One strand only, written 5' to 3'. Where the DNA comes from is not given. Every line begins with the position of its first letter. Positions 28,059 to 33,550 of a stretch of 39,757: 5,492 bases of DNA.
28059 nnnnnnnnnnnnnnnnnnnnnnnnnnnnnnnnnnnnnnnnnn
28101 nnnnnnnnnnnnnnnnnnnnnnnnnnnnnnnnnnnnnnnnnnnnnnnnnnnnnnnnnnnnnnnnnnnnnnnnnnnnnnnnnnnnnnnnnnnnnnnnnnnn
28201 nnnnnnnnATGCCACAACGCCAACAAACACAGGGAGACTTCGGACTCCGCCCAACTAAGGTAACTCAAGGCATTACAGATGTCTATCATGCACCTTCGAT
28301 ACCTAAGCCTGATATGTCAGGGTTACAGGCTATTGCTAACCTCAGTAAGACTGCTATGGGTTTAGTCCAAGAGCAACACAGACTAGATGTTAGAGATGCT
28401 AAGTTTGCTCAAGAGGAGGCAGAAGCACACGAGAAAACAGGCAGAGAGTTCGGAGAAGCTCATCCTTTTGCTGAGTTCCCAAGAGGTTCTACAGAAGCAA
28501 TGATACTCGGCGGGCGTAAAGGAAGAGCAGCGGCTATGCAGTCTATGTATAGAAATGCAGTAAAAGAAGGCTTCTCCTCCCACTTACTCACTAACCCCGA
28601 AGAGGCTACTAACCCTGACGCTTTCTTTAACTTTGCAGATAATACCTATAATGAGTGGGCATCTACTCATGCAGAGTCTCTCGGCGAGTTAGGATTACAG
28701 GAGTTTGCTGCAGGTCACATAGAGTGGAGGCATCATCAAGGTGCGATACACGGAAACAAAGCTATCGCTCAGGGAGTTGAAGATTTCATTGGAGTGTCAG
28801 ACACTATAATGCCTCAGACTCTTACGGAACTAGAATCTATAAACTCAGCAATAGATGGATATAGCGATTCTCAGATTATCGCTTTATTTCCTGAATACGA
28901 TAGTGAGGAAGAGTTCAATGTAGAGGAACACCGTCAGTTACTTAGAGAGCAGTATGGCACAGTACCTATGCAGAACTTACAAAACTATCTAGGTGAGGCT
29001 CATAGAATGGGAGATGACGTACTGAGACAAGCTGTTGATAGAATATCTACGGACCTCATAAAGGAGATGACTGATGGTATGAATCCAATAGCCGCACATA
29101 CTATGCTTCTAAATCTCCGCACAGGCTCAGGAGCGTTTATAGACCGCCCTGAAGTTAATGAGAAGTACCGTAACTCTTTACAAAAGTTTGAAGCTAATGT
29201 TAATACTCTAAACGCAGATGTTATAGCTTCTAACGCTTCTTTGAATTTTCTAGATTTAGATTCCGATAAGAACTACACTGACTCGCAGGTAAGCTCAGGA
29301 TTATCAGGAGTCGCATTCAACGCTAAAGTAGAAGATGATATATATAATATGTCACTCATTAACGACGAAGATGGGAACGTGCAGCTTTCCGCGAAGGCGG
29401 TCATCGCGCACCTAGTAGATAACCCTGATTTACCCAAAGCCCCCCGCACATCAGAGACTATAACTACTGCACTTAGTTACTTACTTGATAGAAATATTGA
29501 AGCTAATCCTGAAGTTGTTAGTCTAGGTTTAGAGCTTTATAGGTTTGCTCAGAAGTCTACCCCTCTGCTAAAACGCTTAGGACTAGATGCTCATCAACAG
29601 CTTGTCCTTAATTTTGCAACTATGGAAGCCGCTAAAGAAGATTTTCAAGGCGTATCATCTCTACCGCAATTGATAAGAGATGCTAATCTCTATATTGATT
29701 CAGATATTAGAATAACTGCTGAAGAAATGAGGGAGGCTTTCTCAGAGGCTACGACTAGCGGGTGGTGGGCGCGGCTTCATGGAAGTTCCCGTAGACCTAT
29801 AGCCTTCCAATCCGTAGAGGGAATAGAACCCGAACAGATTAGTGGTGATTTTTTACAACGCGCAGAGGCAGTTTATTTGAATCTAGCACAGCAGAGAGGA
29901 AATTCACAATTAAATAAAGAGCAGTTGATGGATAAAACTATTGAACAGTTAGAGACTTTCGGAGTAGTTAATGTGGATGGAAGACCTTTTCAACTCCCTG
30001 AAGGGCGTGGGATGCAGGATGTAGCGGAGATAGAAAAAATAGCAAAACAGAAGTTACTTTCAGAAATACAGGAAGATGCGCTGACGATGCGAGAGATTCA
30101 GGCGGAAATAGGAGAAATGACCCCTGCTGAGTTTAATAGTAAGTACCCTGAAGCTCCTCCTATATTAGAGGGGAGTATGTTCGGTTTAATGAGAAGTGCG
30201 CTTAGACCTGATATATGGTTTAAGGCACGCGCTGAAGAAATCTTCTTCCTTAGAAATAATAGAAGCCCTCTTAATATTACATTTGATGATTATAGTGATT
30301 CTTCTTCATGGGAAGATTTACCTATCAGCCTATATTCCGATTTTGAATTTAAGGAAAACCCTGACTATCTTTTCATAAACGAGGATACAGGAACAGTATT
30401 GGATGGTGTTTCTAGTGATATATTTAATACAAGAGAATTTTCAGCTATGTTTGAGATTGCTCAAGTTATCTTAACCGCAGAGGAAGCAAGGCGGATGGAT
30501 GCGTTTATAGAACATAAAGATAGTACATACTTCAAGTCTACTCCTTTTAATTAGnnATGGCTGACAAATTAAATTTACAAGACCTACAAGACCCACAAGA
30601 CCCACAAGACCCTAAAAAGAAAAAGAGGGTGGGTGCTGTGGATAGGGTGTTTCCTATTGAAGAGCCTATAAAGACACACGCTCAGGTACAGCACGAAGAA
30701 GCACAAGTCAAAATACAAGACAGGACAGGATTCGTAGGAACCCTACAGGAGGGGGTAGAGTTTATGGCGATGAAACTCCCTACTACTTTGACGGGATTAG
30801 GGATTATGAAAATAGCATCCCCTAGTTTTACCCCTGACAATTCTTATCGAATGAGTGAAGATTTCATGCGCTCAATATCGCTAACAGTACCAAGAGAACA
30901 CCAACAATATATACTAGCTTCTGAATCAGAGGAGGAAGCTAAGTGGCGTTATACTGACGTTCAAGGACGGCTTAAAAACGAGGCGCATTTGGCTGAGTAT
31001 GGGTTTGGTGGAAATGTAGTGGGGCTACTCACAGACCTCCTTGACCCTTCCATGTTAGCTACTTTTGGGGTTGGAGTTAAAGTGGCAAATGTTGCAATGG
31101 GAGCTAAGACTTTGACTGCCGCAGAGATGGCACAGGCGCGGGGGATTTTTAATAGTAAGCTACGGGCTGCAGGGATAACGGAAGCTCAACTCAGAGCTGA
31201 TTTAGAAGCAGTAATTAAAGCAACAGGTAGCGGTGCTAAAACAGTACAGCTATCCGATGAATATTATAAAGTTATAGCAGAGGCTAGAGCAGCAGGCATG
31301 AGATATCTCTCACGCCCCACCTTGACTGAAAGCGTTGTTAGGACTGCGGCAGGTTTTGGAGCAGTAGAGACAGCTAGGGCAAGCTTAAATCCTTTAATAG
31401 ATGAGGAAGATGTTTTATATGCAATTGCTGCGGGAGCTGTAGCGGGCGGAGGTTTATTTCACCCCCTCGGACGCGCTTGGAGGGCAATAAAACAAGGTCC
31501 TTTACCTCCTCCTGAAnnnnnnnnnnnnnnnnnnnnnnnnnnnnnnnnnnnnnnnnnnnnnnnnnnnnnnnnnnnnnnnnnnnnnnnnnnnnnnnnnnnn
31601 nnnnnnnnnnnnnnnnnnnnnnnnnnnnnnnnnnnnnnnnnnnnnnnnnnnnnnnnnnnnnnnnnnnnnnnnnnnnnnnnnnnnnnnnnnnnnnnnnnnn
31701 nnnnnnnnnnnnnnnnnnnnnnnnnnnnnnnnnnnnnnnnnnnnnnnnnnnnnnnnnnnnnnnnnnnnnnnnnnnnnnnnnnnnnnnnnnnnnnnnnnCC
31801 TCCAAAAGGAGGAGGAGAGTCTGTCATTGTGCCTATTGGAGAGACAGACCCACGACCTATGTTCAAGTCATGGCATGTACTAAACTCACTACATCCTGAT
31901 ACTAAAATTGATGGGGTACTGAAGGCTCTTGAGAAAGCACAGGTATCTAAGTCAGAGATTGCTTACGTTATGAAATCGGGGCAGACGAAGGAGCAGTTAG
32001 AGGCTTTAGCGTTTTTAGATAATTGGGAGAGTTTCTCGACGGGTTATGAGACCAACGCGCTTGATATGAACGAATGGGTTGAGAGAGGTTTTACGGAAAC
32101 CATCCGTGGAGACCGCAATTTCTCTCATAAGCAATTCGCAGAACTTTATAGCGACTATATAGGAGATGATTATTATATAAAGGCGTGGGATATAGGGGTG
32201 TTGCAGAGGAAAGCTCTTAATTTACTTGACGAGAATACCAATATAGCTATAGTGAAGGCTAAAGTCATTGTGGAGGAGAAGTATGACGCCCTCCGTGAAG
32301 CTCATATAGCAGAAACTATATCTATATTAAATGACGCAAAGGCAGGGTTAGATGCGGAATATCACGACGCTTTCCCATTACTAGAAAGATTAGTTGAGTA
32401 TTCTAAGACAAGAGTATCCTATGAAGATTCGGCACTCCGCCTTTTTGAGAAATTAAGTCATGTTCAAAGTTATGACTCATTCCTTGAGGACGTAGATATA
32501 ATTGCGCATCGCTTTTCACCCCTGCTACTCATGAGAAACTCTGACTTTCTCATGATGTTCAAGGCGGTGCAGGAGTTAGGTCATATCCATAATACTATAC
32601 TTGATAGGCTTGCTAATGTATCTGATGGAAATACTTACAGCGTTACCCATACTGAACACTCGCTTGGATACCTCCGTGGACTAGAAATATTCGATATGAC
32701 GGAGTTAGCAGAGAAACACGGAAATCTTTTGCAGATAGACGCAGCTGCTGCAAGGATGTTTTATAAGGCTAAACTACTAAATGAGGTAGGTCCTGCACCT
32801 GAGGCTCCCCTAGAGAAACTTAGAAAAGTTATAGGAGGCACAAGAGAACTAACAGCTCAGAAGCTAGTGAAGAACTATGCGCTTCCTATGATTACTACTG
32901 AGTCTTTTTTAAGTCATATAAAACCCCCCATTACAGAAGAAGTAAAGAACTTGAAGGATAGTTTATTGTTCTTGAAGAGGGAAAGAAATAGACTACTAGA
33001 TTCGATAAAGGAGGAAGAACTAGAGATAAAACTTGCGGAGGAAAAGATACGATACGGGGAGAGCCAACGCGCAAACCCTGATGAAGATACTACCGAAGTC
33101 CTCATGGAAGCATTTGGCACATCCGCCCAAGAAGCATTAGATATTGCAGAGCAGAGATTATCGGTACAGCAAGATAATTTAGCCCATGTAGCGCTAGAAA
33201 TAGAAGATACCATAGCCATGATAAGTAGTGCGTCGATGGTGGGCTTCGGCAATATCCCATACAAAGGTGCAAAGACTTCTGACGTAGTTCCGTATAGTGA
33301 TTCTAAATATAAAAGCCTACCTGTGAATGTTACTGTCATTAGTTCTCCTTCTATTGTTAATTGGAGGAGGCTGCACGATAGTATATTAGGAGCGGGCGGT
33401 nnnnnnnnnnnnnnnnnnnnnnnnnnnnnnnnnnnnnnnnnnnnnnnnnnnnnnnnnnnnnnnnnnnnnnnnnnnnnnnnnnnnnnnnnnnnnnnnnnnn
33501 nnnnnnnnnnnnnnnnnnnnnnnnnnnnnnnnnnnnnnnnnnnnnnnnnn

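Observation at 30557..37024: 2155-aa gp16-like ejection protein built from three modules joined by Pro/Gly-rich linkers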

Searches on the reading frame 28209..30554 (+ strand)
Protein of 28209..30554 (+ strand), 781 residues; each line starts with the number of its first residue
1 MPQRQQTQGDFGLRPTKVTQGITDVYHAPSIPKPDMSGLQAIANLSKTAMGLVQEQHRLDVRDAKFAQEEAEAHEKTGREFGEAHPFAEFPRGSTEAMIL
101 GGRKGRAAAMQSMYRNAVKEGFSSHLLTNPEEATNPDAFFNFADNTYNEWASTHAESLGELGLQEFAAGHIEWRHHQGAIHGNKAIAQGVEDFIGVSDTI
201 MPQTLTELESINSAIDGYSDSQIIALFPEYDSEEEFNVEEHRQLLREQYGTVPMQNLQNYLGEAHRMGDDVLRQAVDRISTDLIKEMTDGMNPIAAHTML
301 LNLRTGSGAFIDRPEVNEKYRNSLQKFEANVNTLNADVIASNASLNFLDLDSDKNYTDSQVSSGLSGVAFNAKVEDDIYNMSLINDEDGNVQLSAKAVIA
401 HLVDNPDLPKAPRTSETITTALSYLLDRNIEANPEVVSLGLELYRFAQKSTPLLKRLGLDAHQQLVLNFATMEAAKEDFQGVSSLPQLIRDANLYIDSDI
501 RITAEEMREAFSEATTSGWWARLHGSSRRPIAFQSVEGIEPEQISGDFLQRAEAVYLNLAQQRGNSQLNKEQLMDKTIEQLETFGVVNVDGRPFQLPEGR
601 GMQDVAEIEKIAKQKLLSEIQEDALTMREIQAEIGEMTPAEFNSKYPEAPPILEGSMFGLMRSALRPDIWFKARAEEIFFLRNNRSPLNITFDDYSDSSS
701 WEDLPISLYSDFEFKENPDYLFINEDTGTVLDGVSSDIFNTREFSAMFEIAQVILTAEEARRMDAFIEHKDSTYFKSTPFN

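Call 7: search_protein_families(library=phrogs, proteins=[window:28209-30554:+], max_evalue=0.001)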
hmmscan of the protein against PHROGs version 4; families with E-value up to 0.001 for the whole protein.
window:28209-30554:+ (781 aa): 0 families

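Call 37: search_protein_families(library=pfam, proteins=[window:28209-30551:+], max_evalue=5)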
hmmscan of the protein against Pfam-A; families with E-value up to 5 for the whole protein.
window:28209-30551:+ (781 aa): 0 families

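Call 65: search_protein_families(library=phrogs, proteins=[window:28209-30551:+], max_evalue=1)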
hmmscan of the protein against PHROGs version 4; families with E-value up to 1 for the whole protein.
window:28209-30551:+ (781 aa): 2 families
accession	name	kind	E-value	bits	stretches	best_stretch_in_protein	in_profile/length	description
phrog_12272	-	unknown function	0.072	14.4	1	674-698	11-35/80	-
phrog_33951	-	unknown function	0.19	13.2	0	245-271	12-38/110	-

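Call 98: search_protein_families(library=ncbifam, proteins=[window:28209-30551:+], max_evalue=1)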
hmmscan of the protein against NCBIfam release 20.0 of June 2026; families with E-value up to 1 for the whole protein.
window:28209-30551:+ (781 aa): 1 family
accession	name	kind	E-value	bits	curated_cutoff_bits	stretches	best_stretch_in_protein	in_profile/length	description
NF040586.1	FxSxx_TPR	equivalog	0.08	11.4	300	1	540-605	259-326/830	FxSxx-COOH system tetratricopeptide repeat protein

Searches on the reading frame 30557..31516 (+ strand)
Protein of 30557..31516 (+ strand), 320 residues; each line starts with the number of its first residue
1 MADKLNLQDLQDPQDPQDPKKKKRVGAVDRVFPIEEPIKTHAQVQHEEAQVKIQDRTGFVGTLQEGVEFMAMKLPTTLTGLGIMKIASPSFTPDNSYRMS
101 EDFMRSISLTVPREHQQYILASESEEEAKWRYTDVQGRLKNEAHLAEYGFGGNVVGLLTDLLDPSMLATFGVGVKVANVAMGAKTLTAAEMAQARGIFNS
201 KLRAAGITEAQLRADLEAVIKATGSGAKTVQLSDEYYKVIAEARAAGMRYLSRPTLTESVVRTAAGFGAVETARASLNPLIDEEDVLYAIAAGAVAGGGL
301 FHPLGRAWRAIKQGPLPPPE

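Call 37: search_protein_families(library=pfam, proteins=[window:30557-31513:+], max_evalue=5)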
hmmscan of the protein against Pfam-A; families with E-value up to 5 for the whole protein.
window:30557-31513:+ (319 aa): 0 families

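Call 65: search_protein_families(library=phrogs, proteins=[window:30557-31516:+], max_evalue=1)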
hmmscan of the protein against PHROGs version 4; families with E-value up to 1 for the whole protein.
window:30557-31516:+ (320 aa): 3 families
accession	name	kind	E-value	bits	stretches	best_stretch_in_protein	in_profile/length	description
phrog_342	-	head and packaging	1.2e-14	54.3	2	45-193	208-357/1235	internal virion protein with endolysin domain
phrog_34340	-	unknown function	0.099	13.9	1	239-274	20-56/67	-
phrog_16029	-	unknown function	0.34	12.4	1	209-238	27-58/76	-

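Call 98: search_protein_families(library=ncbifam, proteins=[window:30557-31516:+], max_evalue=1)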
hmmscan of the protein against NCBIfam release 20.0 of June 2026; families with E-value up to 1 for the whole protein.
window:30557-31516:+ (320 aa): 1 family
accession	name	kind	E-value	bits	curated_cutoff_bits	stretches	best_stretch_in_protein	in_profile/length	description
NF047331.1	phage_HTJ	equivalog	0.41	10.4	33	0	213-235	2-24/59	phage head-tail joining protein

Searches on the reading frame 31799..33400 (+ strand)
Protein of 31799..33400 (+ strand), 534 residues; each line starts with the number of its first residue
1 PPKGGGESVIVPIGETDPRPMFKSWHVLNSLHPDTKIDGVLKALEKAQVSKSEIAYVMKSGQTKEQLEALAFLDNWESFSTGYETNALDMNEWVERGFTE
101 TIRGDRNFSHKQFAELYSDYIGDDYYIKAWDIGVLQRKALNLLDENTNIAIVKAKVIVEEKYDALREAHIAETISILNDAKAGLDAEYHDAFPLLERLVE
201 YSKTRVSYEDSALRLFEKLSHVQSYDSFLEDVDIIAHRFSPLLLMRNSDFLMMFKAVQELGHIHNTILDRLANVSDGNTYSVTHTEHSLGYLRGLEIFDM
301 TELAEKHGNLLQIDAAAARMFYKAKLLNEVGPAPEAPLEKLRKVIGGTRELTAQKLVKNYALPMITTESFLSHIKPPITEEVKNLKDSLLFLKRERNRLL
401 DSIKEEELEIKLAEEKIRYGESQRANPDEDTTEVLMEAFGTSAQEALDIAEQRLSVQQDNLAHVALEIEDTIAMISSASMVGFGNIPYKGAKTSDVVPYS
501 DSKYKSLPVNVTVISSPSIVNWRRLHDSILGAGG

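Call 37: search_protein_families(library=pfam, proteins=[window:31799-33400:+], max_evalue=5)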
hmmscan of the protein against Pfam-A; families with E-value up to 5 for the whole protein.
window:31799-33400:+ (534 aa): 1 family
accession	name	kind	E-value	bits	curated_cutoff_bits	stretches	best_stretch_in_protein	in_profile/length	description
PF24590.1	DUF7615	-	1.6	9.7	27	0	430-469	10-49/106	Domain of unknown function (DUF7615)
